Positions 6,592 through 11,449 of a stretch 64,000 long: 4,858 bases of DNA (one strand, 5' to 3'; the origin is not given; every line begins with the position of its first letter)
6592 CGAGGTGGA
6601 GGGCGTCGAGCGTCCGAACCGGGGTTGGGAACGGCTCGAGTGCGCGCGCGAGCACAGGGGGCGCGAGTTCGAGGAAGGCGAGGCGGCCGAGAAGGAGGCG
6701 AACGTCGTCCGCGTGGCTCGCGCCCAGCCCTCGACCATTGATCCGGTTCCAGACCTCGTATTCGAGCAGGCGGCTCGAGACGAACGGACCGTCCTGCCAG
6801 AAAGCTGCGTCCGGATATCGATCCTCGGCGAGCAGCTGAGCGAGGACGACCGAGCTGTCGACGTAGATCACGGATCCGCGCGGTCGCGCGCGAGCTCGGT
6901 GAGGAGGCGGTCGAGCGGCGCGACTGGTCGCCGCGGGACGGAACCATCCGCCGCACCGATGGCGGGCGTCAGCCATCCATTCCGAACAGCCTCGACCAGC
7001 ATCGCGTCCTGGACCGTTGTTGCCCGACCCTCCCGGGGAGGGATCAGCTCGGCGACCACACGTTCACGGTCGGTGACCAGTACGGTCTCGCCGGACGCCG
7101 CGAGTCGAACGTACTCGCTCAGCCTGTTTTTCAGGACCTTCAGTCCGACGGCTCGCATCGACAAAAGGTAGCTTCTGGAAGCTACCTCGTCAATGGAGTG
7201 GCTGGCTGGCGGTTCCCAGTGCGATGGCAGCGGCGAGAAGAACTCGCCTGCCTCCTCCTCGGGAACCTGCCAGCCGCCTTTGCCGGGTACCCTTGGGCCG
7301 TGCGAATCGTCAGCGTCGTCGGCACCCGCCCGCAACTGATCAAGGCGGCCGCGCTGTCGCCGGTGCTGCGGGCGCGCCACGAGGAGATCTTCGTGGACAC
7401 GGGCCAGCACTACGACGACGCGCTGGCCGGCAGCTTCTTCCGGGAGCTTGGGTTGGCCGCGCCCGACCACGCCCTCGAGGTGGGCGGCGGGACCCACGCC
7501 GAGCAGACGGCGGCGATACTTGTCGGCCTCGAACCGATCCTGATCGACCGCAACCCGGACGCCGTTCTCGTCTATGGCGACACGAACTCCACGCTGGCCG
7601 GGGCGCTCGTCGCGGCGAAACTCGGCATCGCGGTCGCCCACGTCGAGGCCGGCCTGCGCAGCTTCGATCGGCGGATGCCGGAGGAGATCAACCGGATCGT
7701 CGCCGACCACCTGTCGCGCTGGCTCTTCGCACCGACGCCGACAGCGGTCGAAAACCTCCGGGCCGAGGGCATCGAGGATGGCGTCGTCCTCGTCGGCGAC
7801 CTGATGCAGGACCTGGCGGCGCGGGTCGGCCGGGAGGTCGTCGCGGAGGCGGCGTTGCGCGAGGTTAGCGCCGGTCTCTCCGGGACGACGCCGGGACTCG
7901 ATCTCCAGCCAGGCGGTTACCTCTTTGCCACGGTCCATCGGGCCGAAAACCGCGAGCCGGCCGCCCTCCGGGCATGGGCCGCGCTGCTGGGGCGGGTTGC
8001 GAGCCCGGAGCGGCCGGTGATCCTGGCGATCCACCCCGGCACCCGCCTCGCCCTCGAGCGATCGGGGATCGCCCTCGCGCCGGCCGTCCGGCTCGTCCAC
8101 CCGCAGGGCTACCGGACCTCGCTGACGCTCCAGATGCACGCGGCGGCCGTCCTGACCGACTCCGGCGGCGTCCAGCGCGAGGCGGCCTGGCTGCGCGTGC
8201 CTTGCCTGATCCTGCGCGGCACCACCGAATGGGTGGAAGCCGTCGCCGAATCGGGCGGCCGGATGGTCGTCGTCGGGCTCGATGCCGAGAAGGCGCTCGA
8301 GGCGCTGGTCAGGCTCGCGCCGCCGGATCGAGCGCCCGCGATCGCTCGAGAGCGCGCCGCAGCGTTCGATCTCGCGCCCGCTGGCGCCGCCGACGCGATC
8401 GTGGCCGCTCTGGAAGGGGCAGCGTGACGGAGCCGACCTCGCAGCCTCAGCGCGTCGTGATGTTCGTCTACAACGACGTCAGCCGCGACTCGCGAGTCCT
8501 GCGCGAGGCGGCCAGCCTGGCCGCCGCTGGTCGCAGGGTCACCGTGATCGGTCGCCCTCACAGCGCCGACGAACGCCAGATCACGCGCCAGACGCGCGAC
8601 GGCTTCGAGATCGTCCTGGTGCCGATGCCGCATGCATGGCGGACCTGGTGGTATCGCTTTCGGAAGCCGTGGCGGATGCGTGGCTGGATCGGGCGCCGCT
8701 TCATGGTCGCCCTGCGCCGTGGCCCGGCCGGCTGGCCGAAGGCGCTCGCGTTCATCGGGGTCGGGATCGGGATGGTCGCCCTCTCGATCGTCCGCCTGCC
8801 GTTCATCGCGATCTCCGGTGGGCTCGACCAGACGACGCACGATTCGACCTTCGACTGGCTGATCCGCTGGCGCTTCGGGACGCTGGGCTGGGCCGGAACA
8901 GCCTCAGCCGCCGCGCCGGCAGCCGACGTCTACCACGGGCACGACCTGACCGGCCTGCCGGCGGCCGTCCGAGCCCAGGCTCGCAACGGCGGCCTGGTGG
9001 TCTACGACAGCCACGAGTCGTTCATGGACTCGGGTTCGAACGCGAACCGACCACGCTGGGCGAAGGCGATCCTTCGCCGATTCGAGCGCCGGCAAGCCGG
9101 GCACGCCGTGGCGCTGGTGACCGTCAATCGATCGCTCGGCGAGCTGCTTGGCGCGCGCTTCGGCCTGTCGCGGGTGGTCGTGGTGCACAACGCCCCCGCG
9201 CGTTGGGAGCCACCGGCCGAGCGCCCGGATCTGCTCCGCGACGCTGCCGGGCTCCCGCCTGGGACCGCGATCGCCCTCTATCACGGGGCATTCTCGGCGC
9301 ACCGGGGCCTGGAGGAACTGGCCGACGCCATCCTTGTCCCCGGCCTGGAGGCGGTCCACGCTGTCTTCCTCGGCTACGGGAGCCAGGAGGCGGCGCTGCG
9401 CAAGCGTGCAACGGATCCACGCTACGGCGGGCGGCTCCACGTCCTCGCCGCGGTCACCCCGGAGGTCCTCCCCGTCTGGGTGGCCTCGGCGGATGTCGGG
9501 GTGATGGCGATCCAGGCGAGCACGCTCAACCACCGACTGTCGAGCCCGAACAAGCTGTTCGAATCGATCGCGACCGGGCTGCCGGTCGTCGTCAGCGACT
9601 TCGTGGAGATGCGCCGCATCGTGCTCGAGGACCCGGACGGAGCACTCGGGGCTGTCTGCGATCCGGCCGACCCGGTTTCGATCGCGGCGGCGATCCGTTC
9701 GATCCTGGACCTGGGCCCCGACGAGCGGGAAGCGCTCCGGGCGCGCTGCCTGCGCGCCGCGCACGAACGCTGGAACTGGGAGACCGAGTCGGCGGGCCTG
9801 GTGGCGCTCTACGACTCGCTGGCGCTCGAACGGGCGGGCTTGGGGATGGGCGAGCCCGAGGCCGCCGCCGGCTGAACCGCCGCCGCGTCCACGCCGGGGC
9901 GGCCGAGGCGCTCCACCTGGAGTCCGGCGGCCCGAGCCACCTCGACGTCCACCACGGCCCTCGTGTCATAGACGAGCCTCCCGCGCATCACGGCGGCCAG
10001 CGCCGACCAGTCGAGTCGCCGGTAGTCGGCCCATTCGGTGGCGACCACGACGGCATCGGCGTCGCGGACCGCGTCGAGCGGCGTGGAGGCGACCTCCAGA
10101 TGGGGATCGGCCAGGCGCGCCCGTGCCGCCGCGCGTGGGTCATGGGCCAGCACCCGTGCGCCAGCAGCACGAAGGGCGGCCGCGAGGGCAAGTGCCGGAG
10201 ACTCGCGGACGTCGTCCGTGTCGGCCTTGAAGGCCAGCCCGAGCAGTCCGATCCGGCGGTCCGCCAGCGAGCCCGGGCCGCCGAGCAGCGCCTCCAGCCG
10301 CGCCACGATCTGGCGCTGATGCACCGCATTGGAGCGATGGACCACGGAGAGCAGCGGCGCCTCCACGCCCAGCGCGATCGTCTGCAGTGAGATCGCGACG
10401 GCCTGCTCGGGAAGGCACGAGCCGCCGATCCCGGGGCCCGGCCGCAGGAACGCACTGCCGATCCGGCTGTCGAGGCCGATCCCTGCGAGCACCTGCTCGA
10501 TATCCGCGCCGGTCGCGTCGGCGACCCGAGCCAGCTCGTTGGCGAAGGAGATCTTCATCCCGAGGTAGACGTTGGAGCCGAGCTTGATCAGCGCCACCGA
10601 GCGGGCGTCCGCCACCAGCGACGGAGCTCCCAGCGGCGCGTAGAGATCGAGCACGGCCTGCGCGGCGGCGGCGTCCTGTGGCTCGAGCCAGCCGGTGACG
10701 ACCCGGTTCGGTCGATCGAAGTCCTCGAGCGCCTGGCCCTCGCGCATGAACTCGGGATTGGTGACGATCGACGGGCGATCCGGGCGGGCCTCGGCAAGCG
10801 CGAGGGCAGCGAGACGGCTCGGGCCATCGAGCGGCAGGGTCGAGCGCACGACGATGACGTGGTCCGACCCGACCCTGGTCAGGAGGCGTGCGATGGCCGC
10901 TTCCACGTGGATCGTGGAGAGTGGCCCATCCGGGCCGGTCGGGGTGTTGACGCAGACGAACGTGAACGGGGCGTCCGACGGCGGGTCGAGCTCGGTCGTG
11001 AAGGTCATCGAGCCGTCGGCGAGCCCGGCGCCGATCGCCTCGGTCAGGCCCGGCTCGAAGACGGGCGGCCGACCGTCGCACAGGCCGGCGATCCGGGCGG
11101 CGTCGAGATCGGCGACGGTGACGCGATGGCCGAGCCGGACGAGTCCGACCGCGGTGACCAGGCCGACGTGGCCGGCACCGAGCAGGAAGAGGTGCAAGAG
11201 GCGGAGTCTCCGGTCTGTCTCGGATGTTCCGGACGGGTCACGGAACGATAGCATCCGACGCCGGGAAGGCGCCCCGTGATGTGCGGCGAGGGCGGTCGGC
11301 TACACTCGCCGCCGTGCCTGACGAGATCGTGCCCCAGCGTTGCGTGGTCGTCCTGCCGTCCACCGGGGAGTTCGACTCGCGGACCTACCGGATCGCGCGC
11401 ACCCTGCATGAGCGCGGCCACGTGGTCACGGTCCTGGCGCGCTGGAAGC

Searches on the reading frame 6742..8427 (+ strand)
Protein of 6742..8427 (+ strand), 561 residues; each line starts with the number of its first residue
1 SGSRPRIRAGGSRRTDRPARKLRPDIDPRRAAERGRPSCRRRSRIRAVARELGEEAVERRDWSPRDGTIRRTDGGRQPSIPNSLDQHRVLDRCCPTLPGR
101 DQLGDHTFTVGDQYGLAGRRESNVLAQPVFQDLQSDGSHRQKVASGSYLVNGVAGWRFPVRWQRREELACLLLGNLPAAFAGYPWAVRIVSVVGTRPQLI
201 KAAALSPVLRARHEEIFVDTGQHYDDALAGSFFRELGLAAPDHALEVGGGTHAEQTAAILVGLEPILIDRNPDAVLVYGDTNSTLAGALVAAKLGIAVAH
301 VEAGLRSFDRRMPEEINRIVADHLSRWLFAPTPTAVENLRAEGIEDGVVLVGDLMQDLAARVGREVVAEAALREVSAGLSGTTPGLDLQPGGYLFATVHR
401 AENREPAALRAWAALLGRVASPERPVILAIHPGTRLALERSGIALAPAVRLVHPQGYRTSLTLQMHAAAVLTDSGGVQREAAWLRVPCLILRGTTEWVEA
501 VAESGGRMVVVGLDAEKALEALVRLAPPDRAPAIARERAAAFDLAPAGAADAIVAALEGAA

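Call 43: search_protein_families(library=pfam, proteins=[window:6742-8427:+], max_evalue=0.0001)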
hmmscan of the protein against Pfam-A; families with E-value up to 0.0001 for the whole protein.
window:6742-8427:+ (561 aa): 1 family
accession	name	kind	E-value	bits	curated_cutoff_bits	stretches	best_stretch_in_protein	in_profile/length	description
PF02350.25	Epimerase_2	-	3.1e-84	283.2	30.6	1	213-528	9-319/347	UDP-N-acetylglucosamine 2-epimerase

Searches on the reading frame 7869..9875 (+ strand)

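Call 43: search_protein_families(library=pfam, proteins=[window:7869-9875:+], max_evalue=0.0001)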
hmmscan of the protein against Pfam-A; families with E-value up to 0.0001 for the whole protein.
window:7869-9875:+ (668 aa): 4 families
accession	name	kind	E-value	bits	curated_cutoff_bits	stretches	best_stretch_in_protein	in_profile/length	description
PF13692.12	Glyco_trans_1_4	-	4.4e-13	50.1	27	1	469-613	4-140/142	Glycosyl transferases group 1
PF13579.12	Glyco_trans_4_4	-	9.5e-11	42.7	29.7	1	209-441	6-157/158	Glycosyl transferase 4-like domain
PF00534.26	Glycos_transf_1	-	1e-09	38.6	26.4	1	457-623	6-165/172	Glycosyl transferases group 1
PF13439.12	Glyco_transf_4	-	5.3e-09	36.8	28.5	1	351-441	72-164/170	Glycosyltransferase Family 4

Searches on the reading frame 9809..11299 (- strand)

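Call 43: search_protein_families(library=pfam, proteins=[window:9809-11299:-], max_evalue=0.0001)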
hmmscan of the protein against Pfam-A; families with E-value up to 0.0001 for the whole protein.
window:9809-11299:- (496 aa): 4 families
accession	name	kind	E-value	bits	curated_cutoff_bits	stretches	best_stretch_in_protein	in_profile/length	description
PF03721.20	UDPG_MGDP_dh_N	-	3.2e-35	121.8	27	1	39-214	5-185/187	UDP-glucose/GDP-mannose dehydrogenase family, NAD binding domain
PF03720.21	UDPG_MGDP_dh_C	-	5.5e-30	104.2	30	1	352-451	2-102/103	UDP-glucose/GDP-mannose dehydrogenase family, UDP binding domain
PF00984.24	UDPG_MGDP_dh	-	1.8e-25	89.3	25.4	1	236-325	4-93/94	UDP-glucose/GDP-mannose dehydrogenase family, central domain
PF03807.23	F420_oxidored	-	1.3e-05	26.1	21.6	0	371-443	13-88/94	NADP oxidoreductase coenzyme F420-dependent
